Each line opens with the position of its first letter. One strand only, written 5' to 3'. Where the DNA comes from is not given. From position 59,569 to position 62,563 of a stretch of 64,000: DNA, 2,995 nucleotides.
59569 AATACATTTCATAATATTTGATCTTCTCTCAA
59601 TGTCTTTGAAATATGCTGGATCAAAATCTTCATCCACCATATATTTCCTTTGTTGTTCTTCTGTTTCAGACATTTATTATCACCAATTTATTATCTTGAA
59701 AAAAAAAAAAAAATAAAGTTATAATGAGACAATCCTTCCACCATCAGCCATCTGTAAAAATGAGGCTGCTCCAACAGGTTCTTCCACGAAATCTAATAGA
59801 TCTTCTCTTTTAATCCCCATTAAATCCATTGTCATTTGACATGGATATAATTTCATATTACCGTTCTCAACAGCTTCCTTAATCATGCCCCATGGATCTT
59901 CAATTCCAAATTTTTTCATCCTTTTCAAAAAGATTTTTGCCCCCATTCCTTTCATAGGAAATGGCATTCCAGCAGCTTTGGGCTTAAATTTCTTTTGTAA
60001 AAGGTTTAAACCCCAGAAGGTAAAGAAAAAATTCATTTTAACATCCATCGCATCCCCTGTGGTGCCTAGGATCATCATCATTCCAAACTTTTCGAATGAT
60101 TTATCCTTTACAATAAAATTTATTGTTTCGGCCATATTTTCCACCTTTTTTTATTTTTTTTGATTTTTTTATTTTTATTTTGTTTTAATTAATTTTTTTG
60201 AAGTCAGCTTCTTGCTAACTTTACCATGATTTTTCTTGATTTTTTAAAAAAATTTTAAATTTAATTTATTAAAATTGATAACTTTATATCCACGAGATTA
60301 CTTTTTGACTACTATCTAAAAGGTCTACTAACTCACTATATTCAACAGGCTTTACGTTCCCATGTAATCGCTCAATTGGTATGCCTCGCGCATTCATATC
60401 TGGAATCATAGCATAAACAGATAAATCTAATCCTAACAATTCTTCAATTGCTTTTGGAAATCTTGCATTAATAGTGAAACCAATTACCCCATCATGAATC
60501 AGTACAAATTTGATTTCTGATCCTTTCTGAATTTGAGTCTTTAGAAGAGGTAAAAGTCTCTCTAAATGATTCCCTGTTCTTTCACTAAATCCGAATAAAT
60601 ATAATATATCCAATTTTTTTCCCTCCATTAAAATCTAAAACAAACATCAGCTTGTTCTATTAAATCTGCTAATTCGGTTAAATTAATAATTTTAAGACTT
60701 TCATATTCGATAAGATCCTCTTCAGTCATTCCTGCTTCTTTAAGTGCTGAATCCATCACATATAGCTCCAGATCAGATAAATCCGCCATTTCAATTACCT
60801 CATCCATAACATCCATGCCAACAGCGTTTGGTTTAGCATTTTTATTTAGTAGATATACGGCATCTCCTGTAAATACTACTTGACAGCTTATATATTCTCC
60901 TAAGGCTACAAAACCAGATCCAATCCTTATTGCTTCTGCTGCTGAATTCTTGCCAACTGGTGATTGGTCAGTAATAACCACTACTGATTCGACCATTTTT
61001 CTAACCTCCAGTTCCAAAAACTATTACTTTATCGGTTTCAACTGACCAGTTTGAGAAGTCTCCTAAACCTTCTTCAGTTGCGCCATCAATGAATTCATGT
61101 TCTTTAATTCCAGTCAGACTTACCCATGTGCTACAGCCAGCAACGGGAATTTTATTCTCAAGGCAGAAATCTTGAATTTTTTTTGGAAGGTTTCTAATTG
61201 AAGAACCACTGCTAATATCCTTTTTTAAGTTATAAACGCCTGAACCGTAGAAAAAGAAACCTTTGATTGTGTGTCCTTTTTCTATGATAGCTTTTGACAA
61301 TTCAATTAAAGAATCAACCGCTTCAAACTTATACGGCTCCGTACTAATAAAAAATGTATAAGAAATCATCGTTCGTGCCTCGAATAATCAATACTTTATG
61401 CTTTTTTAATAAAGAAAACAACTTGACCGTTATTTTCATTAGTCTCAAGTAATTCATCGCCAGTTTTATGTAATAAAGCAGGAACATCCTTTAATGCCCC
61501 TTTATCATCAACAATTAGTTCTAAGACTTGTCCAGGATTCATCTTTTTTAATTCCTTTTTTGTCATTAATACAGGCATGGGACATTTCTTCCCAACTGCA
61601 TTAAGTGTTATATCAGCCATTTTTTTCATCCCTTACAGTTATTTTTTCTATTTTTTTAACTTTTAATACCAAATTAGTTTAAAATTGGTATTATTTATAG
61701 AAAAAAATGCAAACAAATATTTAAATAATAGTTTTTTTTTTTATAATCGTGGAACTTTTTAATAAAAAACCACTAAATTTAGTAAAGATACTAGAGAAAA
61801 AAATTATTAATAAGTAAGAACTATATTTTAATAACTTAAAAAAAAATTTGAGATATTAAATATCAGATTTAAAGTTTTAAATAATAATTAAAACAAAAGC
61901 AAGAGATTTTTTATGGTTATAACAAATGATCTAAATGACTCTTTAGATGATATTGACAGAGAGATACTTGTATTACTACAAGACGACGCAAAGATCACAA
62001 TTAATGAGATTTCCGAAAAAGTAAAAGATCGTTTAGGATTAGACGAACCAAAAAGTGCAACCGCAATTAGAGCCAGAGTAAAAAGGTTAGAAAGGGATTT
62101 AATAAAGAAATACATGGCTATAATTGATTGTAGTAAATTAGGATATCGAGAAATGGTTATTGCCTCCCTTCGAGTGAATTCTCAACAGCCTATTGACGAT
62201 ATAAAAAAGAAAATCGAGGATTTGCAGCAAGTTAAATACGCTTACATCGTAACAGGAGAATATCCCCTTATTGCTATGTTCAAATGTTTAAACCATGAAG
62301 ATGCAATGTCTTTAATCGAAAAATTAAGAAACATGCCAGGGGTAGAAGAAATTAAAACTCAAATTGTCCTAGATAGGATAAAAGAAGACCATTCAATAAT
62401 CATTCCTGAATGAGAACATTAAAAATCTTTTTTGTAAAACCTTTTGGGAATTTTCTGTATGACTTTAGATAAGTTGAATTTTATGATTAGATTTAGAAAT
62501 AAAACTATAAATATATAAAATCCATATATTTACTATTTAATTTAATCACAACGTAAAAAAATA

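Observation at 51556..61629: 10-kb sulfur-relay / Hdr supercluster: tusA-dsrEFH-dsrE3-like-hdrC1B1A-mvhD-X-Y-tusA-hdrC2B2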

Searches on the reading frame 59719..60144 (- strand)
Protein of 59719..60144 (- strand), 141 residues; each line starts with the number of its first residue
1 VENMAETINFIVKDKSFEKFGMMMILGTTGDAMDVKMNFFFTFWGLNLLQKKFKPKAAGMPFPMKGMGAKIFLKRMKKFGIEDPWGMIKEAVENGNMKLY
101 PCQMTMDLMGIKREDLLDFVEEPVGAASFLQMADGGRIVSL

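Call 3: search_protein_families(library=pfam, proteins=[window:59719-60144:-], max_evalue=0.01)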
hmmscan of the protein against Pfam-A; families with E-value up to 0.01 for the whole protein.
window:59719-60144:- (141 aa): 2 families
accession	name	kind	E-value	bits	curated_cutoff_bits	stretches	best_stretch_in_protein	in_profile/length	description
PF13686.11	DrsE_2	-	1.2e-24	87.4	25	1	22-137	19-152/156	DsrE/DsrF/DrsH-like family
PF02635.20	DsrE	-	0.00089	19.9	22.7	1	69-133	43-107/116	DsrE/DsrF-like family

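Call 5: search_protein_families(library=ncbifam, proteins=[window:59719-60144:-], max_evalue=0.001)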
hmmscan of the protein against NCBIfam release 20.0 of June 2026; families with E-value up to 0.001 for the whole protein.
window:59719-60144:- (141 aa): 1 family
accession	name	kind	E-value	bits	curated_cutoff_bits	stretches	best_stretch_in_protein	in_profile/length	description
NF047629.1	SulfCarrDsrE2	equivalog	9.8e-14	51.8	210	1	22-136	20-153/159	sulfur carrier protein DsrE2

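Call 40: search_solved_structures(query=window:59719-60144:-, max_evalue=1, show_alignments=3)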
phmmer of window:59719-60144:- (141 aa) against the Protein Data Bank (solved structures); distinct sequences matched with E-value up to 1: 4.
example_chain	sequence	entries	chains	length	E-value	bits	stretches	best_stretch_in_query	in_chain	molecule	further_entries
2qs7_A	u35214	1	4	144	1.6e-18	70.2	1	6-138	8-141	Uncharacterized protein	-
3pnx_A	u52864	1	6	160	3.5e-07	33.5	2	63-120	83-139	Putative sulfurtransferase dsrE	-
1p1m_A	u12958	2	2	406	0.12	15.6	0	18-65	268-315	Hypothetical protein TM0936 | Uncharacterized protein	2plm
1j6p_A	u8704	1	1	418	0.12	15.5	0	18-65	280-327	METAL-DEPENDENT HYDROLASE OF CYTOSINEDEMANIASE/CHLOROHYDROLASE FAMILY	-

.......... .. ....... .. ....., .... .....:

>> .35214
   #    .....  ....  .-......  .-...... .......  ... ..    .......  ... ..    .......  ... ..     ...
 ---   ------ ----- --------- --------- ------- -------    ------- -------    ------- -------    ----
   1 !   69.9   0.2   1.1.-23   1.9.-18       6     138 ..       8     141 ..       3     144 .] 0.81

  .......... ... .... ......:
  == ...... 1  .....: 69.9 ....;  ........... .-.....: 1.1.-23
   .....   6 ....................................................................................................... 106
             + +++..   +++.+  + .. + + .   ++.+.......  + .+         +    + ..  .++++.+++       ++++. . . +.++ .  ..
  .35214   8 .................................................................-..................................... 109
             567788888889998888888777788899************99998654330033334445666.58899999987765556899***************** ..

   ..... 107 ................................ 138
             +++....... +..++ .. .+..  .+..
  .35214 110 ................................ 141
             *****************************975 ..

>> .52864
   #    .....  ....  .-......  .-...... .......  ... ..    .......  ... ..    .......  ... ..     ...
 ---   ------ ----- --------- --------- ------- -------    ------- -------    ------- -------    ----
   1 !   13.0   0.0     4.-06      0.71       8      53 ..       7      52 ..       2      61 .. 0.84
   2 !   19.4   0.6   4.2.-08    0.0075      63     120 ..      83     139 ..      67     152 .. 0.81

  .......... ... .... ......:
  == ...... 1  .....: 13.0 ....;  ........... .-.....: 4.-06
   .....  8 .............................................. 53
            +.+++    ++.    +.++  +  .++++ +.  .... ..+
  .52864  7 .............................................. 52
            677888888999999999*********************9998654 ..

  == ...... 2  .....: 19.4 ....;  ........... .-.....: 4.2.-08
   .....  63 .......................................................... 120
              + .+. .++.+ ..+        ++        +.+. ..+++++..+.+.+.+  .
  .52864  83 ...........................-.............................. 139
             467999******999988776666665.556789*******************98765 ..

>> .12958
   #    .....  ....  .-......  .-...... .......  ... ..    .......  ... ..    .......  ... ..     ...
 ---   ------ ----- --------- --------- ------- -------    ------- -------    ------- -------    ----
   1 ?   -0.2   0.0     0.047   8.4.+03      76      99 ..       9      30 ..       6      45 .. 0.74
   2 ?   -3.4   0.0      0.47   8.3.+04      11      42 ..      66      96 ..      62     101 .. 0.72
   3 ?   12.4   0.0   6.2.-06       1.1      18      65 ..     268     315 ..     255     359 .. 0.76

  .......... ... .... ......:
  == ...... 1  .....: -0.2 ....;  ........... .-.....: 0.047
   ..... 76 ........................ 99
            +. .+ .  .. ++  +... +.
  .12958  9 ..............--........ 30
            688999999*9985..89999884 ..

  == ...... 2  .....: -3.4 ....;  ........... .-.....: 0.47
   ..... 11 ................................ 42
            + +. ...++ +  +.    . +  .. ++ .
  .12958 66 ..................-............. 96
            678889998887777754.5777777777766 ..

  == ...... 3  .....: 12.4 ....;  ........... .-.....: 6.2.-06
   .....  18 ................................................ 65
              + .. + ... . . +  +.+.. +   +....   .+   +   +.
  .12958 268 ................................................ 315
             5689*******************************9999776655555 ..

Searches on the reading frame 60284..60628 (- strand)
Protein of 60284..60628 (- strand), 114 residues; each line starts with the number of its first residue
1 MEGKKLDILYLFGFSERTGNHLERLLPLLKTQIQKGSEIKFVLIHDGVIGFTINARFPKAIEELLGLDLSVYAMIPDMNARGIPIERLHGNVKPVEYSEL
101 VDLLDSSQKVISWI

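Call 3: search_protein_families(library=pfam, proteins=[window:60284-60628:-], max_evalue=0.01)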
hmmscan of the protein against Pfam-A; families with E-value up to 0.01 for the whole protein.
window:60284-60628:- (114 aa): 1 family
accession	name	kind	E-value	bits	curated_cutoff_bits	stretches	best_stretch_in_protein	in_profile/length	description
PF04077.17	DsrH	-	7e-11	42.6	24.4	1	40-109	21-87/88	DsrH like protein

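Call 5: search_protein_families(library=ncbifam, proteins=[window:60284-60628:-], max_evalue=0.001)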
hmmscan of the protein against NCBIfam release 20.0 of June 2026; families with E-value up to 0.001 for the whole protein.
window:60284-60628:- (114 aa): 2 families
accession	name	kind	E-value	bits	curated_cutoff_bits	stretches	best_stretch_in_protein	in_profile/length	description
TIGR03011.1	sulf_tusB_dsrH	equivalog_domain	2.8e-13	49.8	49.2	1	15-113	7-95/95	sulfurtransferase complex subunit TusB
NF010035.0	PRK13510.1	equivalog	1.3e-06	28.6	104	1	40-113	26-95/95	sulfurtransferase complex subunit TusB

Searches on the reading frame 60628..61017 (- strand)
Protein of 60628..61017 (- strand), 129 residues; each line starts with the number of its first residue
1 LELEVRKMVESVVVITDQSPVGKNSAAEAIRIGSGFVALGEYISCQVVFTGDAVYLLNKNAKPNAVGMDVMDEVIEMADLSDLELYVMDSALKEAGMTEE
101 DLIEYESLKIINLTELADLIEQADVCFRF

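Call 3: search_protein_families(library=pfam, proteins=[window:60628-61017:-], max_evalue=0.01)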
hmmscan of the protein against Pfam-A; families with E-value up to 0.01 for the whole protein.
window:60628-61017:- (129 aa): 1 family
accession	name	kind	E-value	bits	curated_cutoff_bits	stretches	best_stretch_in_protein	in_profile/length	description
PF02635.20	DsrE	-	8.3e-16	58.6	22.7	1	12-127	3-114/116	DsrE/DsrF-like family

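Call 5: search_protein_families(library=ncbifam, proteins=[window:60628-61017:-], max_evalue=0.001)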
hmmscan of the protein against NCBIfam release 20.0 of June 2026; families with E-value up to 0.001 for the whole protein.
window:60628-61017:- (129 aa): 3 families
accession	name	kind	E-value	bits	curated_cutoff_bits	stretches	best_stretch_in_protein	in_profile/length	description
TIGR03010.1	sulf_tusC_dsrF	equivalog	6.9e-10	38.9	94.15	1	12-129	2-116/116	sulfurtransferase complex subunit TusC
NF001238.0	PRK00211.1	equivalog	2.8e-08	33.6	79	1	10-129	2-119/119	sulfurtransferase complex subunit TusC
TIGR03012.1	sulf_tusD_dsrE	equivalog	0.00096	19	89.25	0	13-114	3-103/127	sulfurtransferase complex subunit TusD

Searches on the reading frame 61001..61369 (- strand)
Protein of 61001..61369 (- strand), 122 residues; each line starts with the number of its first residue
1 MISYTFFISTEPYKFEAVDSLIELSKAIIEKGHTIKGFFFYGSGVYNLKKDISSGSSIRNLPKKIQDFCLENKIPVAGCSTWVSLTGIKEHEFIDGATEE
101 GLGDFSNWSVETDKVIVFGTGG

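Call 3: search_protein_families(library=pfam, proteins=[window:61001-61369:-], max_evalue=0.01)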
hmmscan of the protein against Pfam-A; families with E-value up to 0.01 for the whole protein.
window:61001-61369:- (122 aa): 1 family
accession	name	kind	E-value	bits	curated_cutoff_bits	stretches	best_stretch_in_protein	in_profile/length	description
PF02635.20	DsrE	-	3e-10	40.7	22.7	1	4-118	3-116/116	DsrE/DsrF-like family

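Call 5: search_protein_families(library=ncbifam, proteins=[window:61001-61369:-], max_evalue=0.001)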
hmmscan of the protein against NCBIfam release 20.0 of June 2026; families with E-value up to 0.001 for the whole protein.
window:61001-61369:- (122 aa): 2 families
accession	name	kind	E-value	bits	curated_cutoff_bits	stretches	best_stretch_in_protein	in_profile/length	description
TIGR03012.1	sulf_tusD_dsrE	equivalog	3.8e-13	49.4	89.25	1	4-118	2-127/127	sulfurtransferase complex subunit TusD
NF001237.0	PRK00207.1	equivalog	1.6e-10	41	92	1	3-90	2-89/128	sulfurtransferase complex subunit TusD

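Call 39: search_solved_structures(query=window:61001-61369:-, max_evalue=1, show_alignments=3)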
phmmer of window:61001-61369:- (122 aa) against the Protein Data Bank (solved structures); distinct sequences matched with E-value up to 1: 8.
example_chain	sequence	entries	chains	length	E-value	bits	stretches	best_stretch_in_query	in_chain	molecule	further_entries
2hy5_A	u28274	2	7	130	5.7e-07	32.9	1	5-90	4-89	Putative sulfurtransferase dsrE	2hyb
2d1p_A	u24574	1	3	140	0.00011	25.6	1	7-79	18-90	Hypothetical UPF0163 protein yheN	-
4o60_A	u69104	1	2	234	0.0013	22.1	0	7-36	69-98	ANK-N5C-317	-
1jx7_A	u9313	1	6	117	0.026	17.9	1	12-118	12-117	HYPOTHETICAL PROTEIN YCHN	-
4qfv_A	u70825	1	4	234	0.028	17.8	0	9-42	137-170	ANK-N5C-281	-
8jp3_A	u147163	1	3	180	0.58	13.5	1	54-110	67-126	Fucoxanthin chlorophyll a/c protein 8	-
3t3x_A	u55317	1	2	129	0.9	12.9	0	14-93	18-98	Frataxin, mitochondrial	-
5tir_A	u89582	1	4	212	0.98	12.8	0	52-84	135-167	Superoxide dismutase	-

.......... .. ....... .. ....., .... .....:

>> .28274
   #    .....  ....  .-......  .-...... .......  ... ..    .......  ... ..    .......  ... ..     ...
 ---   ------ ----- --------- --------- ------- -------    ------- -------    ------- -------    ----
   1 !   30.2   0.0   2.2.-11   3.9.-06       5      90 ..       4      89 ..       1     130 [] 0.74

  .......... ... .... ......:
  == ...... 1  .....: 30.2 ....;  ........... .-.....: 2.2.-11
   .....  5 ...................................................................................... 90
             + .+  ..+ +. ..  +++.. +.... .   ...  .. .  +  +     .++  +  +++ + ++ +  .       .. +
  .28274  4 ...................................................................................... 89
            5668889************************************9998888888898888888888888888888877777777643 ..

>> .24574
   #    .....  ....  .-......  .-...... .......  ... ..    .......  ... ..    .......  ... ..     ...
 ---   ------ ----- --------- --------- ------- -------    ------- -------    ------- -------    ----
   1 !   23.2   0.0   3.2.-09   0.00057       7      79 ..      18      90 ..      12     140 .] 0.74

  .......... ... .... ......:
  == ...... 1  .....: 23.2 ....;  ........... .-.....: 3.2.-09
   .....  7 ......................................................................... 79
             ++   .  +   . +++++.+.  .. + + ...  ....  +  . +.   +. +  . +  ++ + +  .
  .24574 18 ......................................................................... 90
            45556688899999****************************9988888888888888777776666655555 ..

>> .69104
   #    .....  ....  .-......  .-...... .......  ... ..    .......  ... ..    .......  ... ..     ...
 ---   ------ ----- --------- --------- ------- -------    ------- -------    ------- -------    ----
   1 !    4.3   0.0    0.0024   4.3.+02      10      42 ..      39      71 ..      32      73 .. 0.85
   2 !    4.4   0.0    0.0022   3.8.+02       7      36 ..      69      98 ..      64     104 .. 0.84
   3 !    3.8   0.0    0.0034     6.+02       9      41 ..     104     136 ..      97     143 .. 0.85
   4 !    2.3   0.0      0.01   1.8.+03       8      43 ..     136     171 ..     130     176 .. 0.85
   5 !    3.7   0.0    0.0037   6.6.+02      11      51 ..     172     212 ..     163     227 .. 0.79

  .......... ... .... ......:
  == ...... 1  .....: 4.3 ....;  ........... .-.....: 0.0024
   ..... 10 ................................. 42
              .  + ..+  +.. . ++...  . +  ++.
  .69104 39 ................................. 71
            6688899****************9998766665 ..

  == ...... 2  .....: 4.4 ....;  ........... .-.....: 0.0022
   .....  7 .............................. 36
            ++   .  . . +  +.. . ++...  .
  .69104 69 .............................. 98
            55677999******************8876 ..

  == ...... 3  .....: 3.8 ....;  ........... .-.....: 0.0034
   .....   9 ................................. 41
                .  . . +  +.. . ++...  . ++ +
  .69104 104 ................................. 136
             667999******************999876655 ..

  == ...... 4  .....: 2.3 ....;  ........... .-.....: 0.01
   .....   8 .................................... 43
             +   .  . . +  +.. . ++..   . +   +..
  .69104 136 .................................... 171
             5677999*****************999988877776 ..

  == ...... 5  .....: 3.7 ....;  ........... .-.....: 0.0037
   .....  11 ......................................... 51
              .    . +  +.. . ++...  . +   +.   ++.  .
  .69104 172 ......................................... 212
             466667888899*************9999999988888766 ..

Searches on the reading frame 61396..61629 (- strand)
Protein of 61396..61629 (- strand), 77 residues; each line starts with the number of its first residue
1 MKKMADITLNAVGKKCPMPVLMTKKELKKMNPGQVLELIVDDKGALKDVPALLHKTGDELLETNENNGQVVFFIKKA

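Call 3: search_protein_families(library=pfam, proteins=[window:61396-61629:-], max_evalue=0.01)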
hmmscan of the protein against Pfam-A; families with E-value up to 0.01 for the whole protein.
window:61396-61629:- (77 aa): 1 family
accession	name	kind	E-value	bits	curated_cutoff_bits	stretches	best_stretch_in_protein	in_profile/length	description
PF01206.22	TusA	-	3.1e-24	85.1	28.6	1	7-76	1-70/70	Sulfurtransferase TusA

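Call 5: search_protein_families(library=ncbifam, proteins=[window:61396-61629:-], max_evalue=0.001)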
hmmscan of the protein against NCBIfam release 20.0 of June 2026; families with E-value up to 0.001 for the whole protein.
window:61396-61629:- (77 aa): 3 families
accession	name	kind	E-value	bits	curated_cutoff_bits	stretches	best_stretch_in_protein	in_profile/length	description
NF001423.0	PRK00299.1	equivalog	6.8e-15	54.7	78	1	3-76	6-79/82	sulfurtransferase TusA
NF008242.0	PRK11018.1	equivalog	8.1e-13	47.8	79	1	3-76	5-78/78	sulfurtransferase-like selenium metabolism protein YedF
TIGR03527.1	selenium_YedF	equivalog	1.7e-09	37.8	110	1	9-75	1-67/194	sulfurtransferase-like selenium metabolism protein YedF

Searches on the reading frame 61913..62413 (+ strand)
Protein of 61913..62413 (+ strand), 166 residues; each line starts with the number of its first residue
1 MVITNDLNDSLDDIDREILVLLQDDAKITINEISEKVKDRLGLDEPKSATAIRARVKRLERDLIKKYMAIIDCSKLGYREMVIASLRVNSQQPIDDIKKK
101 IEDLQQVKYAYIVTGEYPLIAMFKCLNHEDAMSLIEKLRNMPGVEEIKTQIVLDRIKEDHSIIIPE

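Call 4: search_protein_families(library=pfam, proteins=[window:61913-62413:+], max_evalue=0.01)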
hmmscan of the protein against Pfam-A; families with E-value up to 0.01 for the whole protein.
window:61913-62413:+ (166 aa): 4 families
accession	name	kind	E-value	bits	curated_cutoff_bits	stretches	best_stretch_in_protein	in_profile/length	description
PF01037.27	AsnC_trans_reg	-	1.4e-11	44.6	25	1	87-154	4-72/73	Lrp/AsnC ligand binding domain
PF13404.12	HTH_AsnC-type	-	5.4e-09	36.2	27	1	11-60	1-42/42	AsnC-type helix-turn-helix domain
PF13412.12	HTH_24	-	2e-08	34.1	21.9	1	11-37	1-27/48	Winged helix-turn-helix DNA-binding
PF22482.2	AsnC_trans_reg_3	-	0.0034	17.9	24.4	1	92-160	22-90/95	PF0864 C-terminal dimeric alpha+beta barrel domain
